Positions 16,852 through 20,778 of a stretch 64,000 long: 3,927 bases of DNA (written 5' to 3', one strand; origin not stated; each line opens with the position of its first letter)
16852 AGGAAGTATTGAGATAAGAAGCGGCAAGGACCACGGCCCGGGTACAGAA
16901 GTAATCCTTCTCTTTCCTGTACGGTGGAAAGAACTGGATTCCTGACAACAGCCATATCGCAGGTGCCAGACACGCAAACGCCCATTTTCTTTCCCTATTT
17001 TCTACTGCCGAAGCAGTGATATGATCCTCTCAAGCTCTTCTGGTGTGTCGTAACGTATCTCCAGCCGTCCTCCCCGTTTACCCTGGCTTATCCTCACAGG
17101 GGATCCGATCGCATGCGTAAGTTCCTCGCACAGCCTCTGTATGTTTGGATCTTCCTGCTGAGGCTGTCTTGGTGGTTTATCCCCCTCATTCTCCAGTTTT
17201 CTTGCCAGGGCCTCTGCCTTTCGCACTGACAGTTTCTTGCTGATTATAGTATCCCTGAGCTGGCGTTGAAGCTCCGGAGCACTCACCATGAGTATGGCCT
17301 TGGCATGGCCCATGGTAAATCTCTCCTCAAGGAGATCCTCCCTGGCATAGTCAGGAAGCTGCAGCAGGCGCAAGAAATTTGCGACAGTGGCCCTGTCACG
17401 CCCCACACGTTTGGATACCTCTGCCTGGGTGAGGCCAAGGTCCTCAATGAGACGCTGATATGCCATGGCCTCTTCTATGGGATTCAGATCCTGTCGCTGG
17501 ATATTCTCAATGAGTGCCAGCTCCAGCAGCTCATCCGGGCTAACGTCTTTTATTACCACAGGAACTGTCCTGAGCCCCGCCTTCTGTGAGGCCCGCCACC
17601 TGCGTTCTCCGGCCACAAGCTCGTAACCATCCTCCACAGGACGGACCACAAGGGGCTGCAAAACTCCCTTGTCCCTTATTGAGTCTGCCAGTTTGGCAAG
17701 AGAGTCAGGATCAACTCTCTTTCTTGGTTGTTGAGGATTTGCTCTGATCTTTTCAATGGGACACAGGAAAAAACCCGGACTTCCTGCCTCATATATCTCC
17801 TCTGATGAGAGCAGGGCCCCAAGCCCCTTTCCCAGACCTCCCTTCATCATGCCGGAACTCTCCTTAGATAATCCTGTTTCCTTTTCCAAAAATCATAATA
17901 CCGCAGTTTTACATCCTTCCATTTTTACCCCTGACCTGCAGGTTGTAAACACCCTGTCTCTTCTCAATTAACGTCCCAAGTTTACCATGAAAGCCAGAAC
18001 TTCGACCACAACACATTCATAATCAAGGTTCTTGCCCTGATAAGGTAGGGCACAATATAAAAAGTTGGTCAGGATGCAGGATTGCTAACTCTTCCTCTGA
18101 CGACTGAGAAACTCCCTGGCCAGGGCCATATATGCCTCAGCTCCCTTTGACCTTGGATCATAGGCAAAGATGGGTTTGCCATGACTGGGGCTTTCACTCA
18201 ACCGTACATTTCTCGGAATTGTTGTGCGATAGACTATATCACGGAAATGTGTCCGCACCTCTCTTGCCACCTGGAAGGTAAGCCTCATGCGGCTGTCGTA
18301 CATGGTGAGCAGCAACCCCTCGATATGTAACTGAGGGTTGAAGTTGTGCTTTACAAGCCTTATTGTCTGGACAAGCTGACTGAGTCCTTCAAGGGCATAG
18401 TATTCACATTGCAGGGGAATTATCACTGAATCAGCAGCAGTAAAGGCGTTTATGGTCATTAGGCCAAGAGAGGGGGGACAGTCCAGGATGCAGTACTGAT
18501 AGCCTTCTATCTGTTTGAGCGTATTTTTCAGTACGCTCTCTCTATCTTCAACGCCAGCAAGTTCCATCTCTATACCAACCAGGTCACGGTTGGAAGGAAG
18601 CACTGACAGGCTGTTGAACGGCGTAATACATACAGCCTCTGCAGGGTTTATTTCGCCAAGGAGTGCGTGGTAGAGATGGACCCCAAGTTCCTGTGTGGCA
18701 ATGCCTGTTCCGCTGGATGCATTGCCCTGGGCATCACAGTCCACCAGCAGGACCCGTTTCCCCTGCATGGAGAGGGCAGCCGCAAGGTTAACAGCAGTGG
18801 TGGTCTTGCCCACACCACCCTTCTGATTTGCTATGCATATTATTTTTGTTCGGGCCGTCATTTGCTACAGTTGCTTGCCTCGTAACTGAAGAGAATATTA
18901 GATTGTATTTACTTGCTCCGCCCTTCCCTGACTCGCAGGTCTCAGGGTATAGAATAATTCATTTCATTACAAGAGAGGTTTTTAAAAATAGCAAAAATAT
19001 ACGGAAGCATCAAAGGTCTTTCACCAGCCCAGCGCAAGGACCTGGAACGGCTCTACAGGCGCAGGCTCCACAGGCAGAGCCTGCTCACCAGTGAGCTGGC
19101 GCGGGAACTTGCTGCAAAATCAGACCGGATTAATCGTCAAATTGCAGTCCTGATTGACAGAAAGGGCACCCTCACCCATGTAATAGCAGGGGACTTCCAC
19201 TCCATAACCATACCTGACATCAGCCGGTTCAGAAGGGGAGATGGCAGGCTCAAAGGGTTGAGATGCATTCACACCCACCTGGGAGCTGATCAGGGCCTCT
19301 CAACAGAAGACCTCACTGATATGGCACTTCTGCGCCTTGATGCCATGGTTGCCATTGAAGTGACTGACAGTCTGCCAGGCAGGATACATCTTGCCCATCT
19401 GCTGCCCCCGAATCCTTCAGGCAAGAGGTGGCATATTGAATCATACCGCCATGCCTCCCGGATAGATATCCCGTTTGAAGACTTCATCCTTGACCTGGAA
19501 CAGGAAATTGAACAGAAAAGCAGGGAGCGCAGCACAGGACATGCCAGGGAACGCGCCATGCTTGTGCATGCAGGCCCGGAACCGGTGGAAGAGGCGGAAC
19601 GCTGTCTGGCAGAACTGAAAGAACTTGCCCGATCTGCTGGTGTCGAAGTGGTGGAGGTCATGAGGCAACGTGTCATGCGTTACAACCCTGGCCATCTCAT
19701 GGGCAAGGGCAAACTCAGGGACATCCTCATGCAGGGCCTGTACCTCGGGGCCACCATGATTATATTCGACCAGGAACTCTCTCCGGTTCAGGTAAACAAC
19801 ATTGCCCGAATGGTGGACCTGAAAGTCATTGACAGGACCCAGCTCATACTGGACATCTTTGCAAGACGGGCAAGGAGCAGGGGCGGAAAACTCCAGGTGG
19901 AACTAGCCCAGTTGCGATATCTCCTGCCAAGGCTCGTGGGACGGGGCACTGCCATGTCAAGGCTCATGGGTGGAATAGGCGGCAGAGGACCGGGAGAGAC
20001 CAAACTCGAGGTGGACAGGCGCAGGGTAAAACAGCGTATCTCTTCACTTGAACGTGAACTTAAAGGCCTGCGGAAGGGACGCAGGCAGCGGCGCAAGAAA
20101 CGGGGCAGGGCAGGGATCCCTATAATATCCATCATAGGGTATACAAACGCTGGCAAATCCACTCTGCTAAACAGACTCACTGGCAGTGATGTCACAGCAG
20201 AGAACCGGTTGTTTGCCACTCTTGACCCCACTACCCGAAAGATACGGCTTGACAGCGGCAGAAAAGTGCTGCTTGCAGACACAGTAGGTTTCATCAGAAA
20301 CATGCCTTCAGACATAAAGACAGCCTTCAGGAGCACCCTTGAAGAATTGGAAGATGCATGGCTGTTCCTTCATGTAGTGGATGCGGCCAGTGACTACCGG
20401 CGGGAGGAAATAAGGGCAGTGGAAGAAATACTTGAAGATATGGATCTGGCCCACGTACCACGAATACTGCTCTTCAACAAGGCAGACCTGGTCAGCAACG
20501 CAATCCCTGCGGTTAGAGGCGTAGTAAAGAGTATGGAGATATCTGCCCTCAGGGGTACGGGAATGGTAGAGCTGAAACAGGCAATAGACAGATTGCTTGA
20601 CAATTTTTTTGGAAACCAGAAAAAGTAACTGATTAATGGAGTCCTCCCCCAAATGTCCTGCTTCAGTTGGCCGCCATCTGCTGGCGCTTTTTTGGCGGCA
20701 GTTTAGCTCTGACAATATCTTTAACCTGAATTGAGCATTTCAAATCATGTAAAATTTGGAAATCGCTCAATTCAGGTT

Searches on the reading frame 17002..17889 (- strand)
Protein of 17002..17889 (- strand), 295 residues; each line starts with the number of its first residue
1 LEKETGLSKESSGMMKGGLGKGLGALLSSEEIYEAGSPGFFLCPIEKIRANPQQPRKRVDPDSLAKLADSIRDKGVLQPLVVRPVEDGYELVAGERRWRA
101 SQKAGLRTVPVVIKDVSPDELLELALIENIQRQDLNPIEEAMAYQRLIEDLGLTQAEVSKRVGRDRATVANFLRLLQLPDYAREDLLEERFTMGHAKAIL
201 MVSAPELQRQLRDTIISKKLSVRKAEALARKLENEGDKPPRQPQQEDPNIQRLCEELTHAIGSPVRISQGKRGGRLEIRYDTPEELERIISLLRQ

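Call 83: search_protein_families(library=pfam, proteins=[window:17002-17889:-], max_evalue=0.001)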
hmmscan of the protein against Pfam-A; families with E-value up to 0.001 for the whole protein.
window:17002-17889:- (295 aa): 4 families
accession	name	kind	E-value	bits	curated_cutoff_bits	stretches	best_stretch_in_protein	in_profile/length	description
PF02195.25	ParB_N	-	8.4e-35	119.2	26.3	1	44-131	7-95/95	ParB N-terminal domain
PF17762.8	HTH_ParB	-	1.8e-34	118.4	22.6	1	133-233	1-101/102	ParB HTH domain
PF23552.2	ParB_C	-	1e-13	50.9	23.8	1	247-294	2-50/50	ParB dimerisation domain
PF01978.25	TrmB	-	0.00089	19.5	25.6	0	140-177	10-47/68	Sugar-specific transcriptional regulator TrmB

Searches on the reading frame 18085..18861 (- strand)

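Call 83: search_protein_families(library=pfam, proteins=[window:18085-18861:-], max_evalue=0.001)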
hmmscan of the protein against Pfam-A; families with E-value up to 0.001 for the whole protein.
window:18085-18861:- (258 aa): 9 families
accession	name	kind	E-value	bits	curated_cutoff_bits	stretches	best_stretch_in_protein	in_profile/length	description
PF13614.12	AAA_31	-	2.9e-66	223.2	27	1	5-180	1-177/177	AAA domain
PF01656.29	CbiA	-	2.1e-29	102.4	25.4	1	8-231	1-125/125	CobQ/CobB/MinD/ParA nucleotide binding domain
PF10609.15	ParA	-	9.4e-13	48.6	27.1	1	5-249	3-243/246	NUBPL iron-transfer P-loop NTPase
PF06564.18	CBP_BcsQ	-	7.6e-12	45.7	21.3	1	6-249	2-231/234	Cellulose biosynthesis protein BcsQ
PF00142.24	Fer4_NifH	-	2.1e-11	44.2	25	1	13-48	7-42/271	4Fe-4S iron sulfur cluster binding proteins, NifH/frxC family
PF09140.17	MipZ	-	4.6e-11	43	20.7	1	7-46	2-41/262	ATPase MipZ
PF02374.21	ArsA_ATPase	-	4.8e-06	26.5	24.3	1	12-45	7-40/305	Anion-transporting ATPase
PF00448.28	SRP54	-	2.8e-05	24.3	22.7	1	16-48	11-43/196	SRP54-type protein, GTPase domain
PF07015.17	VirC1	-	0.0001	22.2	24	1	6-44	2-40/231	VirC1 protein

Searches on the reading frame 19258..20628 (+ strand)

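Call 11: search_protein_families(library=pfam, proteins=[window:19258-20628:+])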
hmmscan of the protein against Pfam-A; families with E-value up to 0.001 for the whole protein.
window:19258-20628:+ (456 aa): 9 families
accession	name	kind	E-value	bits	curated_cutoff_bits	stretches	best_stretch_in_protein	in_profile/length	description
PF16360.10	GTP-bdg_M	-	3.9e-29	101.5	29.5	1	204-282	1-79/79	GTP-binding GTPase Middle Region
PF13167.11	GTP-bdg_N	-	2.5e-27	95.7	25.4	1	116-202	3-89/89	GTP-binding GTPase N-terminal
PF01926.29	MMR_HSR1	-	6.9e-22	78.1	21.9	1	290-408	2-113/113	50S ribosome-binding GTPase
PF02421.24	FeoB_N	-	1.2e-05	25.3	27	1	290-413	3-119/156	Ferrous iron transport protein B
PF00350.29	Dynamin_N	-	1.8e-05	25.2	27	0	290-325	1-36/168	Dynamin family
PF00025.27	Arf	-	2e-05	24.6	22.3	1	290-415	17-131/174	ADP-ribosylation factor family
PF09818.15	ABC_ATPase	-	8.1e-05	22.2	23.2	1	289-360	81-155/283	P-loop domain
PF00009.33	GTP_EFTU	-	0.00022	21.3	26.5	0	287-309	3-25/188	Elongation factor Tu GTP binding domain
PF03193.22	RsgA_GTPase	-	0.0003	21.1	30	0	289-345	108-168/174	RsgA GTPase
